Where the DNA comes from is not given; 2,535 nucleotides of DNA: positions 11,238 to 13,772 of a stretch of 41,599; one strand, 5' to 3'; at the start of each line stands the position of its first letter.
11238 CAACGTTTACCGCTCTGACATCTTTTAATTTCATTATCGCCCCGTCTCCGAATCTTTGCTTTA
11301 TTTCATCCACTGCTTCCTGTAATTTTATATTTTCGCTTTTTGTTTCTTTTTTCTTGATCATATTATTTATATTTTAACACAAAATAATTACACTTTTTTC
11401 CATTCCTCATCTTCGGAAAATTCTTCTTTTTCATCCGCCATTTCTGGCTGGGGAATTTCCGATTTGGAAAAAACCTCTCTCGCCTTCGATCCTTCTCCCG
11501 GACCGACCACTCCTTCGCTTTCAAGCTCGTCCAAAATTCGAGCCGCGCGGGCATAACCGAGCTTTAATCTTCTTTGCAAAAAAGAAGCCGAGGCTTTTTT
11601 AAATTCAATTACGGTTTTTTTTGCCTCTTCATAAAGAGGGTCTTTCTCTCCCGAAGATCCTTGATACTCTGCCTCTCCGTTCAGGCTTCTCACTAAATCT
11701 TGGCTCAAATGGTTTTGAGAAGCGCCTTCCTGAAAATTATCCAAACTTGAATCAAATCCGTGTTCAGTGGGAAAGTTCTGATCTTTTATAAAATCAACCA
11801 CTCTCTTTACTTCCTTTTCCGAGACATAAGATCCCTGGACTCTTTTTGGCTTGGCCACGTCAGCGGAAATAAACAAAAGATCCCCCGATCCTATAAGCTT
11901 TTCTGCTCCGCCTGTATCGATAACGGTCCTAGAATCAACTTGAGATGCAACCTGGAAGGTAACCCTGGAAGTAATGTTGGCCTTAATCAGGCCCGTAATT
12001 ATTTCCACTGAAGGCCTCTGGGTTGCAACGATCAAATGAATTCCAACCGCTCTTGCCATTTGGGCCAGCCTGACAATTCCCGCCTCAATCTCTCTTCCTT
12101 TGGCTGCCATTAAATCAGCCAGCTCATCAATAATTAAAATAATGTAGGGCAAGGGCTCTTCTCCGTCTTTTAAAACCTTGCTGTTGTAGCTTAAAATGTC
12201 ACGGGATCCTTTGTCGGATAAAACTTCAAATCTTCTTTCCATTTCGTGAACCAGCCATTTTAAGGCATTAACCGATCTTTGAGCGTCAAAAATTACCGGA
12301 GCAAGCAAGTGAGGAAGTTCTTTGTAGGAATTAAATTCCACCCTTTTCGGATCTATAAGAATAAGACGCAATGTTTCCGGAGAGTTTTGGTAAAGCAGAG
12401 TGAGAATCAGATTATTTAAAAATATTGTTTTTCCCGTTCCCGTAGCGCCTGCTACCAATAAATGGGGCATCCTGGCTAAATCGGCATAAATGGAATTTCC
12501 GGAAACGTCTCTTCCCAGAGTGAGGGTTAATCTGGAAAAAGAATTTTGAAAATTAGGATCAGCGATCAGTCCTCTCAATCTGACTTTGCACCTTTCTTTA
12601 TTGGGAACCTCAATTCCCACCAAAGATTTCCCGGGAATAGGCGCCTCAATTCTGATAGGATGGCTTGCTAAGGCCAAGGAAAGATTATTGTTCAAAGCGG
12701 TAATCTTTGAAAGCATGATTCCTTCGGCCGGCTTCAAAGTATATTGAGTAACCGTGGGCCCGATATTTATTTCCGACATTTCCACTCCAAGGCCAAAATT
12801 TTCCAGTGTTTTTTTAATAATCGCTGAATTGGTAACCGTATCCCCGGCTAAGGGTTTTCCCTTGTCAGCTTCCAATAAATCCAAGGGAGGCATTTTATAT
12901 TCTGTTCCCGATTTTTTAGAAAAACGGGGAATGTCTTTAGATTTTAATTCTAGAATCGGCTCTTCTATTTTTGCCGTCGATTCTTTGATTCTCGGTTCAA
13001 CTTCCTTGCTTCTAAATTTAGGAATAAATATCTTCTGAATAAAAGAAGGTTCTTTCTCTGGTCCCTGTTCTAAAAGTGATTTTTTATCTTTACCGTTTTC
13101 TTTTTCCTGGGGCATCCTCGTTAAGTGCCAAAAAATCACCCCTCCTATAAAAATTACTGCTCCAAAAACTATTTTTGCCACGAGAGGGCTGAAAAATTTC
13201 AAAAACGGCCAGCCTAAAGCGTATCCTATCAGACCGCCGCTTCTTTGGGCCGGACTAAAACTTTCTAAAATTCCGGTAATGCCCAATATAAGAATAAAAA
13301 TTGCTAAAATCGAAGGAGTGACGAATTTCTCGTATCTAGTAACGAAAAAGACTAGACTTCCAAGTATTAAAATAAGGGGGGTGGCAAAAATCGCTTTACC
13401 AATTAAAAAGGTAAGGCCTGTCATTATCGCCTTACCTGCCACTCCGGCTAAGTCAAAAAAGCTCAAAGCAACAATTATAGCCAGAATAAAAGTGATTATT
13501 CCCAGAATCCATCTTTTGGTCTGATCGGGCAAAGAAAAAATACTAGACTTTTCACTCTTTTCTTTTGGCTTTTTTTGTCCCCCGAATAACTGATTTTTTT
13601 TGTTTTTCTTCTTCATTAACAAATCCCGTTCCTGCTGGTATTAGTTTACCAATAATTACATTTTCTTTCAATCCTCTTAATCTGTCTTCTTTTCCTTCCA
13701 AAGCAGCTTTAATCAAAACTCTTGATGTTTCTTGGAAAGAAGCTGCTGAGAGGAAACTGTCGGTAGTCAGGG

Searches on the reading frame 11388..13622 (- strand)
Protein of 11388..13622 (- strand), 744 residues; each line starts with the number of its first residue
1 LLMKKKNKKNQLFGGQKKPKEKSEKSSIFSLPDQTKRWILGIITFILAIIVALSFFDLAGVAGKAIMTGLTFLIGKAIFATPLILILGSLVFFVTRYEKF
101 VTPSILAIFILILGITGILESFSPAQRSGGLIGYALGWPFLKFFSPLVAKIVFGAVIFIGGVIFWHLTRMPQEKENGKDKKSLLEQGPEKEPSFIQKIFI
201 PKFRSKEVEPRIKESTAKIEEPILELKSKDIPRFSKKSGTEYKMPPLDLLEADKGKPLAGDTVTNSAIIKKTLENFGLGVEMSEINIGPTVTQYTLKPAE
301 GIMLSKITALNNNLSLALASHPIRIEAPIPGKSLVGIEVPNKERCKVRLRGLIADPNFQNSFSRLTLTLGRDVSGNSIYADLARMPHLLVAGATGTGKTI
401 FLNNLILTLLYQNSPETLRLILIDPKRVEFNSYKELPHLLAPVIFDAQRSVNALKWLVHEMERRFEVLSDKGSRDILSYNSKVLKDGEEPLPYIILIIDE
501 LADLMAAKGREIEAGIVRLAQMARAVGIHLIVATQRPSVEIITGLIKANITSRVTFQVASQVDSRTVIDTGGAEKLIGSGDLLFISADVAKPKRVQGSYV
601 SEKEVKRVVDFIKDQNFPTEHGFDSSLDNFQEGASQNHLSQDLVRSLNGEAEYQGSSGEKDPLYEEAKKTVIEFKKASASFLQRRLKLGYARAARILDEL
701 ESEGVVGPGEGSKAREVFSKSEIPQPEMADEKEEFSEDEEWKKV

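Call 15: search_protein_families(library=pfam, proteins=[window:11388-13622:-], max_evalue=0.01)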
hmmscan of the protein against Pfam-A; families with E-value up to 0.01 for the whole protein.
window:11388-13622:- (744 aa): 7 families
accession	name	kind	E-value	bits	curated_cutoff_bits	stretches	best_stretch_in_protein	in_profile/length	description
PF01580.24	FtsK_SpoIIIE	-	3.7e-59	200.3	24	1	349-539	2-221/221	FtsK/SpoIIIE family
PF17854.6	FtsK_alpha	-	4.6e-26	91.4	22.9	1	244-341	1-101/101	FtsK alpha domain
PF09397.16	FtsK_gamma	-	1.3e-25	89.3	30.6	1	659-718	2-61/63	Ftsk gamma domain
PF01935.23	DUF87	-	0.0014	19.2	23.2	1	377-506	13-102/220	Helicase HerA, central domain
PF05621.17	TniB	-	0.0015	18.4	22.4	0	381-402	31-52/189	Bacterial TniB protein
PF05729.18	NACHT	-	0.0042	17.4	26.7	1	389-565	4-133/167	NACHT domain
PF13401.12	AAA_22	-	0.0067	17.2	27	0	387-532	7-120/130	AAA domain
